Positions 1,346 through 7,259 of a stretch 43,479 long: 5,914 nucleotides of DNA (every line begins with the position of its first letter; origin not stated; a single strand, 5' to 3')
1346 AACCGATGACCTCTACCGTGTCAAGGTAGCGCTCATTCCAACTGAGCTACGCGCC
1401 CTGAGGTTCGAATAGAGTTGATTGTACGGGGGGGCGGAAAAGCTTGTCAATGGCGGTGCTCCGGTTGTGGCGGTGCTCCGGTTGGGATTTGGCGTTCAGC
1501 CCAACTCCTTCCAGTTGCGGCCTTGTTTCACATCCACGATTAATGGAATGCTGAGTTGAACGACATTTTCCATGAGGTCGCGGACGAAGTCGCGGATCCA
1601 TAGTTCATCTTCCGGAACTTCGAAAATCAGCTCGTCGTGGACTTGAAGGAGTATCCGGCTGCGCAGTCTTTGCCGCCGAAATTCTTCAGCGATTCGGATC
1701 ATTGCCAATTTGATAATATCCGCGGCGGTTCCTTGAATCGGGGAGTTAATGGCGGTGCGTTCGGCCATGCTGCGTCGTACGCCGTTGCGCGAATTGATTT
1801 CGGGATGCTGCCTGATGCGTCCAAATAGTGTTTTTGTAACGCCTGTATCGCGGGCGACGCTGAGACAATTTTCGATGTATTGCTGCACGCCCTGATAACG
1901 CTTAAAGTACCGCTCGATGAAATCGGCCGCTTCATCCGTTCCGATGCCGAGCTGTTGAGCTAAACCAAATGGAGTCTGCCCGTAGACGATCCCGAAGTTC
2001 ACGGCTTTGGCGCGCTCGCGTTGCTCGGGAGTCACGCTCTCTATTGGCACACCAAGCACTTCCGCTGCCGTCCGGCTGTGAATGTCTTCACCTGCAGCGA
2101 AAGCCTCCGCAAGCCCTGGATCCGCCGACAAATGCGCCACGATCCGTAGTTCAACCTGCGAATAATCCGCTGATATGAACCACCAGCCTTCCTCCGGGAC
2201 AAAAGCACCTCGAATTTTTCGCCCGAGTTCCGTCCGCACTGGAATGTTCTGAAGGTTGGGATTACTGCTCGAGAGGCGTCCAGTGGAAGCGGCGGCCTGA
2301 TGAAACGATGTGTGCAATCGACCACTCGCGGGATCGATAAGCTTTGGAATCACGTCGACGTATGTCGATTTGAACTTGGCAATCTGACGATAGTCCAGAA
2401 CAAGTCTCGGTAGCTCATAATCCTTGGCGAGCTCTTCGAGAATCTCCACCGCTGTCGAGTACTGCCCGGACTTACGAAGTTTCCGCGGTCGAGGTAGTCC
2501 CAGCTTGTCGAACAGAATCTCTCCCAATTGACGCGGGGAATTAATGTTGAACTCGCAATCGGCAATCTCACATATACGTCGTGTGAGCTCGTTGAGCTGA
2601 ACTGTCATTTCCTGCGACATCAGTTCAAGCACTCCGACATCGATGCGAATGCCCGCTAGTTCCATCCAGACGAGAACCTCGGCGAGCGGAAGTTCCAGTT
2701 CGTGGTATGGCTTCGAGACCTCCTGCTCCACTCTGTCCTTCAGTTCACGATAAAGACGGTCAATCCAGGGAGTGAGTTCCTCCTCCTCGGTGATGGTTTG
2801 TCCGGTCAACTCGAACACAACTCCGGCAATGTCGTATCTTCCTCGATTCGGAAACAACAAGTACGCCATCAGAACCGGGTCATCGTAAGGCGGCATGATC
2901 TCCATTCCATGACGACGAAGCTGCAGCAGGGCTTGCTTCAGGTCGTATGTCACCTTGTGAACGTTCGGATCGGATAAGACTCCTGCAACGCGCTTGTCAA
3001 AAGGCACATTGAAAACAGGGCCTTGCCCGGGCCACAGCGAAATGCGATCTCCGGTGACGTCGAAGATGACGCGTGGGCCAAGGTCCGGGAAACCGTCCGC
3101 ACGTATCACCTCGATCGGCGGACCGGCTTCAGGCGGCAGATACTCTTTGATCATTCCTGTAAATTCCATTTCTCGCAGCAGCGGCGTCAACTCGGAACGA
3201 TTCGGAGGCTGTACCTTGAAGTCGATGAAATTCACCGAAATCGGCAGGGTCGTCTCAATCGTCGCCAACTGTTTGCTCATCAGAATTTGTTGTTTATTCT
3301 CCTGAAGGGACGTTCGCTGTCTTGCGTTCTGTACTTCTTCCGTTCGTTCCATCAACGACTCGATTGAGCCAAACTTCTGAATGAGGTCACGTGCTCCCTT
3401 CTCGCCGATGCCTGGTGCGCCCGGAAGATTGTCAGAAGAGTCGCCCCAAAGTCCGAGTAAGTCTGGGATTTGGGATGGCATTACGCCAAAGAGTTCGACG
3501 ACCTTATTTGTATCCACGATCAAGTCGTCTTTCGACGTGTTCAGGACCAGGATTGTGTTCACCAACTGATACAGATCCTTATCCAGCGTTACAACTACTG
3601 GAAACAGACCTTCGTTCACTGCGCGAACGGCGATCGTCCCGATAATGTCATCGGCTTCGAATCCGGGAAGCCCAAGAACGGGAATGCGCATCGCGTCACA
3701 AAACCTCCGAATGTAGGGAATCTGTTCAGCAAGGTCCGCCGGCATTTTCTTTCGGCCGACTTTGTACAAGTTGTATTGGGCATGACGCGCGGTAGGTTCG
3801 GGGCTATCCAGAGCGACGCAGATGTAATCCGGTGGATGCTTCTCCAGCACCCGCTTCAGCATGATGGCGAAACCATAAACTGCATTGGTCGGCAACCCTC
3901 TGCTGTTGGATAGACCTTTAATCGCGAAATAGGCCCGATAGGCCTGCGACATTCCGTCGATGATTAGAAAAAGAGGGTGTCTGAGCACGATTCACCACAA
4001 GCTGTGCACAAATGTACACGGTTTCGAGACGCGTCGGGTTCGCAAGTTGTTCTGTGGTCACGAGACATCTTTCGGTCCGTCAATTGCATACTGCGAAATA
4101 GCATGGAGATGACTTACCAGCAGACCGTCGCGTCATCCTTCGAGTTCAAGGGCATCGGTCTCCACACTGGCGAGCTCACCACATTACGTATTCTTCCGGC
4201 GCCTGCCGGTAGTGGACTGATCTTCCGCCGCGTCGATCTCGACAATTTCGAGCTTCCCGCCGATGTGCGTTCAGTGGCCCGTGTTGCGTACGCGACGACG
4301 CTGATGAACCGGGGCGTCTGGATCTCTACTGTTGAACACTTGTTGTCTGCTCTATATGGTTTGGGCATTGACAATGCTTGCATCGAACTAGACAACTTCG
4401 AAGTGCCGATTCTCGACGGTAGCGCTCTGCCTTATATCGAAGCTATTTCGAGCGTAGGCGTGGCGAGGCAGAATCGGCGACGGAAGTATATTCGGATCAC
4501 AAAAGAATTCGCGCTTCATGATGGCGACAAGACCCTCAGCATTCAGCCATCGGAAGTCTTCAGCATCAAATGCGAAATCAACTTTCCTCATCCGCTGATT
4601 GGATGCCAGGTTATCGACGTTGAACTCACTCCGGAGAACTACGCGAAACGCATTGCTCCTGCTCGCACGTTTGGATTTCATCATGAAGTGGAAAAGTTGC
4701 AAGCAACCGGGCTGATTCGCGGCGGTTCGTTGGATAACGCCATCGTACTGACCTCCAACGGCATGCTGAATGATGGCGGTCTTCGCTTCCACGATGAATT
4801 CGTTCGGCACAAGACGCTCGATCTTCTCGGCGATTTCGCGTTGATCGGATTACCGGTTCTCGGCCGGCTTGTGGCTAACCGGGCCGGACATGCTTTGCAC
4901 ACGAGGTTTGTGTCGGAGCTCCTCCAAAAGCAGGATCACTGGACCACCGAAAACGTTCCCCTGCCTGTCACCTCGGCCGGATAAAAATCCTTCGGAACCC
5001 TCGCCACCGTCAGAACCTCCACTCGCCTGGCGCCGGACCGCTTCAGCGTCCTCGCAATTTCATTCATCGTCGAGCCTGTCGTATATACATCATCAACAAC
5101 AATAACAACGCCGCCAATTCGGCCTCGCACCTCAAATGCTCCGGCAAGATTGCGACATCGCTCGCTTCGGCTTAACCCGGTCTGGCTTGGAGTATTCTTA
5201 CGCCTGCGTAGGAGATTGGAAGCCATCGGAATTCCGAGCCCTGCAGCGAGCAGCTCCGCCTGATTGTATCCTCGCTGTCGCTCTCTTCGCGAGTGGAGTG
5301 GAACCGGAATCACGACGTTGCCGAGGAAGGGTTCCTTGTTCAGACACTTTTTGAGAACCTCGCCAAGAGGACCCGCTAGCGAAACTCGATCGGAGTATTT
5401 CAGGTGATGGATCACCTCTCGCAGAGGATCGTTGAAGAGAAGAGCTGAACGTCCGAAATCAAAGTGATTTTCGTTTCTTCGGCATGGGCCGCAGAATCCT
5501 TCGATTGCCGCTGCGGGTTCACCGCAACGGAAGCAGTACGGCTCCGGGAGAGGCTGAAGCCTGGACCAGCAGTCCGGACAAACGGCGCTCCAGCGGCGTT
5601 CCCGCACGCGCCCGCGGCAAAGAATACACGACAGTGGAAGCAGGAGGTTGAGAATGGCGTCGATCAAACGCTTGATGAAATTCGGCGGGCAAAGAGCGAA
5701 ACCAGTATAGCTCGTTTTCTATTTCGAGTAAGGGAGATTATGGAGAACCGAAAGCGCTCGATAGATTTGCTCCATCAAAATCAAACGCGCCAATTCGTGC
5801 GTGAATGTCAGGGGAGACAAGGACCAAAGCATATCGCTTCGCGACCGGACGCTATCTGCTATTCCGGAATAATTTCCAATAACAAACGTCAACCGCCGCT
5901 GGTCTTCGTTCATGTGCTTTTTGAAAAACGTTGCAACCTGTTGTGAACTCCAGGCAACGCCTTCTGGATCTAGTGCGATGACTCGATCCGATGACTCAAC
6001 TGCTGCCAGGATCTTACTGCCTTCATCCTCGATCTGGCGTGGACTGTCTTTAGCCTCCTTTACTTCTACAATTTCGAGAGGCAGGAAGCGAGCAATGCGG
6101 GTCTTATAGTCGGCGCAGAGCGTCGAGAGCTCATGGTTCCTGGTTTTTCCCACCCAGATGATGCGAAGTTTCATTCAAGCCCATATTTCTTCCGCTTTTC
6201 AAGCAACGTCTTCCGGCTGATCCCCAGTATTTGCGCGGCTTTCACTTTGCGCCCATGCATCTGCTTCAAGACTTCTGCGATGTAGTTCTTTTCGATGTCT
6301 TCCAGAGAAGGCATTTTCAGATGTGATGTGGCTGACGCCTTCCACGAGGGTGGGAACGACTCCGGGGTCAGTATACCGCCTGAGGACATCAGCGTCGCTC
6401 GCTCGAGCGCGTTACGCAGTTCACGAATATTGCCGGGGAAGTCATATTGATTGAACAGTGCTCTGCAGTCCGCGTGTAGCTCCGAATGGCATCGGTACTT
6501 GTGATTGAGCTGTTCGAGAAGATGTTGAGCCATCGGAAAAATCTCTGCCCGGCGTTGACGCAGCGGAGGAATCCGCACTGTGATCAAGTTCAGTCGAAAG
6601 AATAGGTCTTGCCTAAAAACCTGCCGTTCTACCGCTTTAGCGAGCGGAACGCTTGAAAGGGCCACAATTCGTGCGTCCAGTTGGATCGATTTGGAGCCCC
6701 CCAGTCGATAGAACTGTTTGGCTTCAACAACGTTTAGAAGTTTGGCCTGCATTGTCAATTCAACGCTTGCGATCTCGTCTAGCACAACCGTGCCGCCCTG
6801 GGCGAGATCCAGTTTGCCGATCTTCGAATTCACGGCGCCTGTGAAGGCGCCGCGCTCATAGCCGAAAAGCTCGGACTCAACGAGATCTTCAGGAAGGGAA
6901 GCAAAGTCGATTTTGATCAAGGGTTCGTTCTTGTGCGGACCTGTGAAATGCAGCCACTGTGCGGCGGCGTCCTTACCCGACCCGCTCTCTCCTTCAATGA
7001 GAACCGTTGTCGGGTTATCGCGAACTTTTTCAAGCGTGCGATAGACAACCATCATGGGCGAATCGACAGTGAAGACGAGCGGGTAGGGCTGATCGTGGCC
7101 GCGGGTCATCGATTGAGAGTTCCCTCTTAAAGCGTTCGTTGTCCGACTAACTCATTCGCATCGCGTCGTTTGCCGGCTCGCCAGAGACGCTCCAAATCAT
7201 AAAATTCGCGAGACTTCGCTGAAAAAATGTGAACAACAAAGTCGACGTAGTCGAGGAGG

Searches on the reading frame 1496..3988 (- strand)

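Call 6: search_protein_families(library=pfam, proteins=[window:1496-3988:-])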
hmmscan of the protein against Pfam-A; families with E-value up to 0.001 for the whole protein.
window:1496-3988:- (830 aa): 4 families
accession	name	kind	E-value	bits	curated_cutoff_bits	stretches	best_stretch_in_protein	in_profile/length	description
PF00476.26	DNA_pol_A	-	4.1e-155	516.8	34.3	1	454-828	4-381/381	DNA polymerase family A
PF02739.22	5_3_exonuc_N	-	1.9e-50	171.2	34.3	1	7-168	2-164/164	5'-3' exonuclease, N-terminal resolvase-like domain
PF01367.25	5_3_exonuc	-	1.6e-30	105.9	40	1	169-264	1-96/97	5'-3' exonuclease, C-terminal SAM fold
PF22619.2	DNA_polI_exo1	-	5.9e-07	29.8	27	1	333-404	39-110/140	DNA polymerase I, ribonuclease H-like domain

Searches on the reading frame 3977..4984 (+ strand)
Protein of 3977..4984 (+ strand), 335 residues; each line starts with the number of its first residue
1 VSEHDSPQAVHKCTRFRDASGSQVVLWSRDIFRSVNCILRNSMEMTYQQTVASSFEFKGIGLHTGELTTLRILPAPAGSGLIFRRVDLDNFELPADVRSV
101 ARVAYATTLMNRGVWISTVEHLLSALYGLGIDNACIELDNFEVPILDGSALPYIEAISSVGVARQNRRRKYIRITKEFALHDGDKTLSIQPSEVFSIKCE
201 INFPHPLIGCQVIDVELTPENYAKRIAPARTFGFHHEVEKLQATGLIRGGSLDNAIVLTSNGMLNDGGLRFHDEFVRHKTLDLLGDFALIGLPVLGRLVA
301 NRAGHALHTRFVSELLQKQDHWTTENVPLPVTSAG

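Call 70: search_protein_families(library=pfam, proteins=[window:3977-4984:+], max_evalue=0.01)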
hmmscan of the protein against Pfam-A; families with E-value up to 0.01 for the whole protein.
window:3977-4984:+ (335 aa): 1 family
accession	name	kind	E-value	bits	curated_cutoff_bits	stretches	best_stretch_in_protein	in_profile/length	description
PF03331.19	LpxC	-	4.2e-103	345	27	1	48-316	1-267/268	UDP-3-O-acyl N-acetylglycosamine deacetylase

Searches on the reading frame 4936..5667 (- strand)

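Call 70: search_protein_families(library=pfam, proteins=[window:4936-5667:-], max_evalue=0.01)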
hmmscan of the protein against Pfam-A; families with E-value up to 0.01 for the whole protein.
window:4936-5667:- (243 aa): 2 families
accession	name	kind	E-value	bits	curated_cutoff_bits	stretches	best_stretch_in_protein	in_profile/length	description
PF18912.6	DZR_2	-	5.2e-12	45.9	27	1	5-63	1-56/56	Double zinc ribbon domain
PF00156.33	Pribosyltran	-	1.2e-08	34.9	26.3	1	133-227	40-129/158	Phosphoribosyl transferase domain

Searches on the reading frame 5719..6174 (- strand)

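Call 70: search_protein_families(library=pfam, proteins=[window:5719-6174:-], max_evalue=0.01)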
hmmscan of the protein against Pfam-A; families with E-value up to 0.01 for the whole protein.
window:5719-6174:- (151 aa): 1 family
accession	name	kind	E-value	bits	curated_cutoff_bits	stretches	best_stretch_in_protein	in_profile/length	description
PF02590.22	SPOUT_MTase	-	2.6e-45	154.6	27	1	1-149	1-153/154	Predicted SPOUT methyltransferase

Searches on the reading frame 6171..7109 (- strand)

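Call 70: search_protein_families(library=pfam, proteins=[window:6171-7109:-], max_evalue=0.01)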
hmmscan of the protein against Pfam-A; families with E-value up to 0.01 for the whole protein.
window:6171-7109:- (312 aa): 6 families
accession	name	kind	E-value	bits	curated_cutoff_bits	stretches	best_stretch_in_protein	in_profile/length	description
PF00158.32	Sigma54_activat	-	9.6e-54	182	20.2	1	17-178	6-167/168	Sigma-54 interaction domain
PF25601.1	AAA_lid_14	-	5.5e-20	71.4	27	1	184-263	1-81/87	AAA+ ATPase lid domain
PF14532.12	Sigma54_activ_2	-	1.8e-16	61.1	25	1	22-183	10-138/138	Sigma-54 interaction domain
PF02954.25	HTH_8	-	6.9e-13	48.5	22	1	268-309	1-42/42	Bacterial regulatory protein, Fis family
PF18024.7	HTH_50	-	0.0025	17.9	27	1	269-311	8-49/50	Helix-turn-helix domain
PF07728.20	AAA_5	-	0.0028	18.1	22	1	36-150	2-119/139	AAA domain (dynein-related subfamily)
